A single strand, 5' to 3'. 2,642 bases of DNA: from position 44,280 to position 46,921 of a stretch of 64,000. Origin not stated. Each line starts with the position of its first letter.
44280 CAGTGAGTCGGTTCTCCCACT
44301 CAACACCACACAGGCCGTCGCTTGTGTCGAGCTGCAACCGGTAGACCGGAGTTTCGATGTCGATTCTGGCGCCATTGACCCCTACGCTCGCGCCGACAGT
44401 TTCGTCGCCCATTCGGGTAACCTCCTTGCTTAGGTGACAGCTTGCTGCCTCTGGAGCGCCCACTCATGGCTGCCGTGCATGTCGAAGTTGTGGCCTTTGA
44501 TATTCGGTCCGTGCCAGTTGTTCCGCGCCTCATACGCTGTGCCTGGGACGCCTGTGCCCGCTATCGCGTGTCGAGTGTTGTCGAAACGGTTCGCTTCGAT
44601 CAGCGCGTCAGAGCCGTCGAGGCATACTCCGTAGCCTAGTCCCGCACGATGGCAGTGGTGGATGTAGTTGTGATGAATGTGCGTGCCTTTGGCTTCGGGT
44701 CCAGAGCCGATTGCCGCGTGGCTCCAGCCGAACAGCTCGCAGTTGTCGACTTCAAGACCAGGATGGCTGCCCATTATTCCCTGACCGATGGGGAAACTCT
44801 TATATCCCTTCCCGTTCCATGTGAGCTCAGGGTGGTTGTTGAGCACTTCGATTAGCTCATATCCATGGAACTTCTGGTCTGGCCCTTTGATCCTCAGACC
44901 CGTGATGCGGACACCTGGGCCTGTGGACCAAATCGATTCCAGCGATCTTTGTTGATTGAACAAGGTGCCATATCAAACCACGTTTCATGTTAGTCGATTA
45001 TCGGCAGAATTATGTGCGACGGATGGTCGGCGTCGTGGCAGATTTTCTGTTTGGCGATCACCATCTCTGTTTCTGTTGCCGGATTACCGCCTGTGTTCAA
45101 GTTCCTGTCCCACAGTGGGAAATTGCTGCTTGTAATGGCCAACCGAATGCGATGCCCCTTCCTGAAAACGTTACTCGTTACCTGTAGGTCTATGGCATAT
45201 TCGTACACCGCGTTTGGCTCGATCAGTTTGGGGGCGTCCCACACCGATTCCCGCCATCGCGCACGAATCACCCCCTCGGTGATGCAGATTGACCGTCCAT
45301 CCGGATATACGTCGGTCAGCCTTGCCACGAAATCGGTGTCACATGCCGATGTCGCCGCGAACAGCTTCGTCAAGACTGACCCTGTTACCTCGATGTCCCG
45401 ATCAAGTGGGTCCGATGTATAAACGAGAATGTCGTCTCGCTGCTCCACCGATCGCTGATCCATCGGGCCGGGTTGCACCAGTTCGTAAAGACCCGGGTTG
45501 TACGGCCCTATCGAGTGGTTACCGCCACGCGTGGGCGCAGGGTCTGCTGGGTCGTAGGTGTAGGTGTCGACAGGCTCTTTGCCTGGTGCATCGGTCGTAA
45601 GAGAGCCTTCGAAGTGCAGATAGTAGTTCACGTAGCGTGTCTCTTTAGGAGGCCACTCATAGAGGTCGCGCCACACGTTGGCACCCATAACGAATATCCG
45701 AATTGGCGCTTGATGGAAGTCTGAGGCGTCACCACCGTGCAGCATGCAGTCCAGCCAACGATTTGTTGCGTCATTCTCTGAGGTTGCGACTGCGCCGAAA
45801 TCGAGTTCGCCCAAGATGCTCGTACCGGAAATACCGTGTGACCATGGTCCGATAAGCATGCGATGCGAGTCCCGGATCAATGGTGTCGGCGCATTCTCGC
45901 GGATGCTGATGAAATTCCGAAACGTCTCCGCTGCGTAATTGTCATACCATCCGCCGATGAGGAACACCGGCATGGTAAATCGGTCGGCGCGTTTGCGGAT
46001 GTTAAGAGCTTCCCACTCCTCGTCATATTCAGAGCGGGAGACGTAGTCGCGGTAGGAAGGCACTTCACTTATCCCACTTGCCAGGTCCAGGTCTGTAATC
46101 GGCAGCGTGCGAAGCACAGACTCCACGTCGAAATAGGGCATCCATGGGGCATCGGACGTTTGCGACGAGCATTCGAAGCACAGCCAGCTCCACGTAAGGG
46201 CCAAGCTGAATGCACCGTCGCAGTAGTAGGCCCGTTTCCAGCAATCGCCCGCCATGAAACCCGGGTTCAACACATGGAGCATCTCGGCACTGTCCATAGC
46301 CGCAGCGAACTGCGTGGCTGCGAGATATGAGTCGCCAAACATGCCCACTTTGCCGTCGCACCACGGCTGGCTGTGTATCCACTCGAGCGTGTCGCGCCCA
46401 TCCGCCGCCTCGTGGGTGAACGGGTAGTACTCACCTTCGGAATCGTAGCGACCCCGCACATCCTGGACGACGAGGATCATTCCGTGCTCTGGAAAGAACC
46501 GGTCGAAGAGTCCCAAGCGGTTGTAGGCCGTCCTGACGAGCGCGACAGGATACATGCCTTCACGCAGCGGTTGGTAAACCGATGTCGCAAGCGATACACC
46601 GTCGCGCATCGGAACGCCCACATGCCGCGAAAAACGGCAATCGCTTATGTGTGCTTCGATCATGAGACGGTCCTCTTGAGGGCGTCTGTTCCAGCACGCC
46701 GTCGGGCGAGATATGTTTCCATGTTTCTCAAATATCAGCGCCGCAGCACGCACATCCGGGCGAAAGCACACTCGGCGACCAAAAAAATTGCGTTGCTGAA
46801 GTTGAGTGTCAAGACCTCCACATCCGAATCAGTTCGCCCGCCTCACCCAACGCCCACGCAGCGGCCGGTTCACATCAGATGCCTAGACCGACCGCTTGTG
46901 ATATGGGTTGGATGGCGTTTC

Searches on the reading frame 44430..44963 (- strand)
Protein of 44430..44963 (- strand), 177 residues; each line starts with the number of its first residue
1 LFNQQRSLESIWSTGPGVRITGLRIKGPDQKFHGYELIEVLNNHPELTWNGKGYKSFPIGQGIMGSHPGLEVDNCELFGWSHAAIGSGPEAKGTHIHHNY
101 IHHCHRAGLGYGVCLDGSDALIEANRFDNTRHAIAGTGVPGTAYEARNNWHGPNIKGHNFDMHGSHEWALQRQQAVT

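Call 26: search_protein_families(library=pfam, proteins=[window:44430-44963:-], max_evalue=0.001)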
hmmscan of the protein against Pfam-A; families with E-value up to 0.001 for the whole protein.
window:44430-44963:- (177 aa): 1 family
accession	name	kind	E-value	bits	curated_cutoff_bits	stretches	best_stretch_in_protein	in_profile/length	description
PF13229.12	Beta_helix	-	0.00017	21.7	25.9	1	70-133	34-94/158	Right handed beta helix region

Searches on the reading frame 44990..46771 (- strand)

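Call 26: search_protein_families(library=pfam, proteins=[window:44990-46771:-], max_evalue=0.001)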
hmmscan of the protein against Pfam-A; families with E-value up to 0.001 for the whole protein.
window:44990-46771:- (593 aa): 2 families
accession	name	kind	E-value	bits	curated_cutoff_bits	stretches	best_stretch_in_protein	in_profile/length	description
PF02129.25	Peptidase_S15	-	9.7e-47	160.3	23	1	57-313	1-261/262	X-Pro dipeptidyl-peptidase (S15 family)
PF08530.16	PepX_C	-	1.9e-41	142.8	22.5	1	355-587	7-216/217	X-Pro dipeptidyl-peptidase C-terminal non-catalytic domain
